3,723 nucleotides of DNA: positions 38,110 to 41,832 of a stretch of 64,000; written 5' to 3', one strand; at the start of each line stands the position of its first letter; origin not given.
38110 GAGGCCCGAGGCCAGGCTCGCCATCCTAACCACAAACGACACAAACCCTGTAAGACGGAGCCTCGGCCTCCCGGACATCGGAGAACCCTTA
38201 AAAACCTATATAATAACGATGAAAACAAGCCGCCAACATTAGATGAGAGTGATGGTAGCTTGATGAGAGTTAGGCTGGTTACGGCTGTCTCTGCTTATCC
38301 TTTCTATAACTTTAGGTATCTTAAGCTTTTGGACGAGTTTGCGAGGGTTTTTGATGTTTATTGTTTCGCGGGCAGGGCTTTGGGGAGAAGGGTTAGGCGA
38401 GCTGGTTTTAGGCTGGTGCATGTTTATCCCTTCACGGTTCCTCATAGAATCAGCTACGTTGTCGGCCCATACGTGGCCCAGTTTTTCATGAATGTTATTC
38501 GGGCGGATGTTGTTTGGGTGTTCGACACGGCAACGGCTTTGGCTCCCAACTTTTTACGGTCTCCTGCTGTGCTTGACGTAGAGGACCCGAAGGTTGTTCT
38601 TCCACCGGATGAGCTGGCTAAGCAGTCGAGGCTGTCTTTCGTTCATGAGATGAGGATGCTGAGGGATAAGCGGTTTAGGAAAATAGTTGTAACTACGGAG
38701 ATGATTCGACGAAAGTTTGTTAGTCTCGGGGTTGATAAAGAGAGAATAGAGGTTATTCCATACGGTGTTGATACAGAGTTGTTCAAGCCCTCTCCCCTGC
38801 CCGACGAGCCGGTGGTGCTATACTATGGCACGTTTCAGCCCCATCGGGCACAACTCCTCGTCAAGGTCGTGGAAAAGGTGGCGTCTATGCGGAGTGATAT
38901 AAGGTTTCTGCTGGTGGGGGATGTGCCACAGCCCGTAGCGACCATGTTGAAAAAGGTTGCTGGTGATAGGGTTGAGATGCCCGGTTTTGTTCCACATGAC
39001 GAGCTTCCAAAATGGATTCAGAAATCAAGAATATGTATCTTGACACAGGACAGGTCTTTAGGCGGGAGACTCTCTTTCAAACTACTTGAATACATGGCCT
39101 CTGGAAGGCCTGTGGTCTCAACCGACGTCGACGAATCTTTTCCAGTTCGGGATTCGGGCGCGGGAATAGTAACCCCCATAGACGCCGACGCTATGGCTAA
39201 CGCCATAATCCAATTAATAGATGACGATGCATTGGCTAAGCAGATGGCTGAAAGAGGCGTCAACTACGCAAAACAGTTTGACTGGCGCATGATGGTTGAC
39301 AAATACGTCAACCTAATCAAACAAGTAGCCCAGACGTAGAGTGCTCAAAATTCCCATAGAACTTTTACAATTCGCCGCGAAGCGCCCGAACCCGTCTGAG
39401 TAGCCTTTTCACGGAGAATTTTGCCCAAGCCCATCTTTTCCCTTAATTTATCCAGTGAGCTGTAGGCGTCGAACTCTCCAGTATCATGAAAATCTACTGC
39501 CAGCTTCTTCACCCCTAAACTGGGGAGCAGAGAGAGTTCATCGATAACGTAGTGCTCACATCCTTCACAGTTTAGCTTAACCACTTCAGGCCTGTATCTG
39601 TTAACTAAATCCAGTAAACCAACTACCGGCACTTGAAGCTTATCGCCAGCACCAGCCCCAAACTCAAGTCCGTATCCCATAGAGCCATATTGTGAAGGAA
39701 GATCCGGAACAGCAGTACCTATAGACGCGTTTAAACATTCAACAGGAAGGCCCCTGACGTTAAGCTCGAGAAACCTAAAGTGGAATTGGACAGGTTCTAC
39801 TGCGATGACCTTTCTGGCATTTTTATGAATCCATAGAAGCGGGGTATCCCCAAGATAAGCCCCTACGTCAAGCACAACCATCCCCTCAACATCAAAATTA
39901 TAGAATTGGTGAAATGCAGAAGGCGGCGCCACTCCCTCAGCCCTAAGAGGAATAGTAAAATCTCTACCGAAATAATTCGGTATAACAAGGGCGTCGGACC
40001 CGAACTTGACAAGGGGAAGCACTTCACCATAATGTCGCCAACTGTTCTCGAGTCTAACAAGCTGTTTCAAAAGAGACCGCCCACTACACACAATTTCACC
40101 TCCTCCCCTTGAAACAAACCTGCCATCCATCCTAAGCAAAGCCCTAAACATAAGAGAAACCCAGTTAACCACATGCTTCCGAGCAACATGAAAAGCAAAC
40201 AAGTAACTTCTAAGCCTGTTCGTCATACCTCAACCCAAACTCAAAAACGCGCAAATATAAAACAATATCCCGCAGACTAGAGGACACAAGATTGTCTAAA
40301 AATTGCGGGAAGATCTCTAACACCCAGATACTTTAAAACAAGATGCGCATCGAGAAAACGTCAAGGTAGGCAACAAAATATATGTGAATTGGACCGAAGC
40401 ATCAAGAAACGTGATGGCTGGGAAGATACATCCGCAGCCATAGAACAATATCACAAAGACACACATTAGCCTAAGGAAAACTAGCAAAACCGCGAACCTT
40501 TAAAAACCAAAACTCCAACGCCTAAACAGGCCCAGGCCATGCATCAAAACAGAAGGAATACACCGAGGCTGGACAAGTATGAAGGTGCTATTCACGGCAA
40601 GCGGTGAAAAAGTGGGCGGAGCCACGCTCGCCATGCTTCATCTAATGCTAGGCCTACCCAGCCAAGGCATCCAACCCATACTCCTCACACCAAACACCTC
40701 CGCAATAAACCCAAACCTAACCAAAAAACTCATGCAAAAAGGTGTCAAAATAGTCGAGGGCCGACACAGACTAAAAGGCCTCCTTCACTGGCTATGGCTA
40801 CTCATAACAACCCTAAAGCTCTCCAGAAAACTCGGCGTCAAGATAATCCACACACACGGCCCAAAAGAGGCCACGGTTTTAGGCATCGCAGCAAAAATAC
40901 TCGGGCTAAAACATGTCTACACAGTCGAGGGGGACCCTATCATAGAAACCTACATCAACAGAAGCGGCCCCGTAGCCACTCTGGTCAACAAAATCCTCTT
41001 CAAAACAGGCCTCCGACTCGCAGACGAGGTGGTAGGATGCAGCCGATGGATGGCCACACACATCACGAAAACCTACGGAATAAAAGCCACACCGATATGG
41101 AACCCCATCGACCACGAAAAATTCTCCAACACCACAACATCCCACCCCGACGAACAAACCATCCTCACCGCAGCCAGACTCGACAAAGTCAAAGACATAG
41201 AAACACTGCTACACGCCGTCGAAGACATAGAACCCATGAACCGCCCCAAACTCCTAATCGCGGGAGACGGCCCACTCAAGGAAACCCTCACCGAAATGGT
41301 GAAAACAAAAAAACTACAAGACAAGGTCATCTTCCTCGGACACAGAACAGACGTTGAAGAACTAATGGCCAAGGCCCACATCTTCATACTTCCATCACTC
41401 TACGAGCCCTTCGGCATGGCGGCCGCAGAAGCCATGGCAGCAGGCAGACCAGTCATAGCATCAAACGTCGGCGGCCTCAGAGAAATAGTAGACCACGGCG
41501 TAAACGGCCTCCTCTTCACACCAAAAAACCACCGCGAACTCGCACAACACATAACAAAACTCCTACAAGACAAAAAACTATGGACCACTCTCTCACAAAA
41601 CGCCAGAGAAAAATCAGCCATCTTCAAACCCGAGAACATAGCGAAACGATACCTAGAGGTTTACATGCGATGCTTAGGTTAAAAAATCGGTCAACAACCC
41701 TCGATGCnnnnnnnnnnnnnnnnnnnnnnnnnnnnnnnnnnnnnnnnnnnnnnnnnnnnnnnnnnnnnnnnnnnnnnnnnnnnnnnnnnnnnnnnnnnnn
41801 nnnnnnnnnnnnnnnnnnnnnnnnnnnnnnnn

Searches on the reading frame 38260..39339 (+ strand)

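Call 85: search_protein_families(library=pfam, proteins=[window:38260-39339:+])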
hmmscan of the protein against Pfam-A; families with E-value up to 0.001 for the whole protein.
window:38260-39339:+ (359 aa): 5 families
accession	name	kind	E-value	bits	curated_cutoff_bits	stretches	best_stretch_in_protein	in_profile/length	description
PF13692.12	Glyco_trans_1_4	-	1.2e-23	84.4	27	1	183-322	1-142/142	Glycosyl transferases group 1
PF00534.26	Glycos_transf_1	-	1.3e-17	64.4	26.4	1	173-333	4-169/172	Glycosyl transferases group 1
PF13524.12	Glyco_trans_1_2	-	2.9e-11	43.9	25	1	204-339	6-132/144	Glycosyl transferase-like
PF13579.12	Glyco_trans_4_4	-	8.9e-09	36.3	29.7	1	32-169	22-158/158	Glycosyl transferase 4-like domain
PF13439.12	Glyco_transf_4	-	3.1e-07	31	28.5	1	29-173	17-169/170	Glycosyltransferase Family 4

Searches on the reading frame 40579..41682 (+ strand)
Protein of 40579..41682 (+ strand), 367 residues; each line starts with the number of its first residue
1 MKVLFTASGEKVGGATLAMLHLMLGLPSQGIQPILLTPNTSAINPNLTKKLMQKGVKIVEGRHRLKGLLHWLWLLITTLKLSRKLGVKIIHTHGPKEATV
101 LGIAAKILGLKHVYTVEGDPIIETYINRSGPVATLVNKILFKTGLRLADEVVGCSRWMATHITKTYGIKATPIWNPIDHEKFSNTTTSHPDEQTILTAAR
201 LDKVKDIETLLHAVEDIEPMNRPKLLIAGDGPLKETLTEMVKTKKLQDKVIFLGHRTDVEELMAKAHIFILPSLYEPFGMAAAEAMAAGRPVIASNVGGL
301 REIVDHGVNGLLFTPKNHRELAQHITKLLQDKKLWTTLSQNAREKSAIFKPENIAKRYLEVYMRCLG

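Call 85: search_protein_families(library=pfam, proteins=[window:40579-41682:+])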
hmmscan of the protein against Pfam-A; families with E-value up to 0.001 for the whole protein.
window:40579-41682:+ (367 aa): 8 families
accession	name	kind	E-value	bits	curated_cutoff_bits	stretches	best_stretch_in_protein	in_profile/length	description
PF00534.26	Glycos_transf_1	-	5.4e-46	156.7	26.4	1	181-344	4-171/172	Glycosyl transferases group 1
PF13692.12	Glyco_trans_1_4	-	3.4e-40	138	27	1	193-331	2-142/142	Glycosyl transferases group 1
PF13439.12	Glyco_transf_4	-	3.4e-16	60.2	28.5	1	12-180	1-169/170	Glycosyltransferase Family 4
PF13579.12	Glyco_trans_4_4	-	3e-12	47.6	29.7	1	13-173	1-152/158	Glycosyl transferase 4-like domain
PF20706.3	GT4-conflict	-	6.2e-12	45.6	26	1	175-310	178-326/385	Family 4 Glycosyltransferase in conflict systems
PF13524.12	Glyco_trans_1_2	-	5.7e-05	23.5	25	1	280-345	65-128/144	Glycosyl transferase-like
PF13477.12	Glyco_trans_4_2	-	0.00015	22.4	23.4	1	19-124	13-114/139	Glycosyl transferase 4-like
PF05693.19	Glycogen_syn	-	0.00037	19.7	27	1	258-305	462-509/639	Glycogen synthase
